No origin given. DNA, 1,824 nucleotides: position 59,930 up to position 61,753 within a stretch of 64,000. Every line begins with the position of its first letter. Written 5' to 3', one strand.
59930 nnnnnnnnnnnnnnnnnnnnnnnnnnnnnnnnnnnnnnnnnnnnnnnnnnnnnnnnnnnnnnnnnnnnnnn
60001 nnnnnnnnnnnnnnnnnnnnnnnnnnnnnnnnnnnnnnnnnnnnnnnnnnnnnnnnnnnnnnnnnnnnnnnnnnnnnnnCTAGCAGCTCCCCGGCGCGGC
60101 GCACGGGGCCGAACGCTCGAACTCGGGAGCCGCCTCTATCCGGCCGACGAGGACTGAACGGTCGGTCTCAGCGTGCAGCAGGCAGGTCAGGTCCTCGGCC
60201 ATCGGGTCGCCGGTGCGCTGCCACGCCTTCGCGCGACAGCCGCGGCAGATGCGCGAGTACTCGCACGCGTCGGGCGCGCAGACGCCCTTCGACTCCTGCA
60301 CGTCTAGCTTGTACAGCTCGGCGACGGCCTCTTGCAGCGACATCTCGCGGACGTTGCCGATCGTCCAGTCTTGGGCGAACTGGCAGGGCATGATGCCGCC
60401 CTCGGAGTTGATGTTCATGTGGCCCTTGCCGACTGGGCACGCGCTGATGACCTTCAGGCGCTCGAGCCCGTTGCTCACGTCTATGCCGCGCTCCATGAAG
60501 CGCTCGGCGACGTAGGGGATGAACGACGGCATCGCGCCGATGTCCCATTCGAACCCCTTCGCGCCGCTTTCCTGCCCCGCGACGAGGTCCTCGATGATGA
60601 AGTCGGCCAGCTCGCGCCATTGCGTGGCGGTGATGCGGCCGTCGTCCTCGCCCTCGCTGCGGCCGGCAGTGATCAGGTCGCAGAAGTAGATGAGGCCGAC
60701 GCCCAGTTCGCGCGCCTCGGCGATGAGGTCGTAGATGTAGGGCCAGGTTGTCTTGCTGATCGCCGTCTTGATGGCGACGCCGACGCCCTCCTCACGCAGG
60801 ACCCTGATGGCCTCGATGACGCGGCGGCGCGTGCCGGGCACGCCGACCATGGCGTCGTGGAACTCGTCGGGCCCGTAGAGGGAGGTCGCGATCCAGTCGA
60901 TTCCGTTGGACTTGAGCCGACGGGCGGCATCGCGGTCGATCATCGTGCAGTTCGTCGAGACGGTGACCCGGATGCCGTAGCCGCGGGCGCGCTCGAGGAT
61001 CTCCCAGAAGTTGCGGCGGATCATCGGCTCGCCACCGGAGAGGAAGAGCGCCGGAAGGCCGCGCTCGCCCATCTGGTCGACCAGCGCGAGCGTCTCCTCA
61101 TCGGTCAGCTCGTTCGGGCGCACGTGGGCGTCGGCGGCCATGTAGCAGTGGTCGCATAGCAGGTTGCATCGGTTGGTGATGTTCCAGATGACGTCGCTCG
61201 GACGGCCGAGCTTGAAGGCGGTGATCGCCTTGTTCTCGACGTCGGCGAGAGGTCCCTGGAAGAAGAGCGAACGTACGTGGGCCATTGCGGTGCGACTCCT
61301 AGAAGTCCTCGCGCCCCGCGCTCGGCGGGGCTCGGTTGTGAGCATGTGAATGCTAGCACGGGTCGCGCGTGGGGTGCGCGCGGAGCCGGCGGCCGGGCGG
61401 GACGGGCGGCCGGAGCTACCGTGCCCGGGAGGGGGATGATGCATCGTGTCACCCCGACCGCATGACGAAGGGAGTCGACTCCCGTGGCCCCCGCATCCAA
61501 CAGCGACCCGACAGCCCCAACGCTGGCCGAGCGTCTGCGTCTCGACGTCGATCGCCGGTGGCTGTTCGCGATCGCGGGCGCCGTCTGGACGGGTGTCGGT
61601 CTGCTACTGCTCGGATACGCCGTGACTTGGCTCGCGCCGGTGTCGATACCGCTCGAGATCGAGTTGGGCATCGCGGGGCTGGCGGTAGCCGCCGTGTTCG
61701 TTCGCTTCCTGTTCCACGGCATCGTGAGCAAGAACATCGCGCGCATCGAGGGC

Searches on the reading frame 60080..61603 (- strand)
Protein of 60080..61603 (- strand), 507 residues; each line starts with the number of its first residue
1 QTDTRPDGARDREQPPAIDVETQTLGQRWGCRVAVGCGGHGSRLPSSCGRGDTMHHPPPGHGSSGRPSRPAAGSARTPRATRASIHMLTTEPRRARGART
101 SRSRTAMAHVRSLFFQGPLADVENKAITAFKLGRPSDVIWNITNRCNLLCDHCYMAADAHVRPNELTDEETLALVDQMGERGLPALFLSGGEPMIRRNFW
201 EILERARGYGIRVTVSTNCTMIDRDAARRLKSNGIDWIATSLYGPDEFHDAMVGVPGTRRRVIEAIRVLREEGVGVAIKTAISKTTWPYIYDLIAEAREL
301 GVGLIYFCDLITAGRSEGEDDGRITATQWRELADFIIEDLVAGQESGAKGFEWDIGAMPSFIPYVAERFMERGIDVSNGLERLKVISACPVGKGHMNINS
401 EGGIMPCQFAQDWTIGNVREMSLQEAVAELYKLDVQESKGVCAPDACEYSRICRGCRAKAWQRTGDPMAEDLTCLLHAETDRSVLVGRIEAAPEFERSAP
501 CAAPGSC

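Call 47: search_protein_families(library=pfam, proteins=[window:60080-61603:-], max_evalue=0.0001)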
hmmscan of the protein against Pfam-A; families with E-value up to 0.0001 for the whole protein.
window:60080-61603:- (507 aa): 2 families
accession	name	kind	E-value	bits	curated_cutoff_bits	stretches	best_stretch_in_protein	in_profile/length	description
PF04055.27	Radical_SAM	-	1.3e-29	103.9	29.5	1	141-278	2-144/166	Radical SAM superfamily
PF13186.11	SPASM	-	2.5e-07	31.3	21.5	1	389-432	1-49/67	Iron-sulfur cluster-binding domain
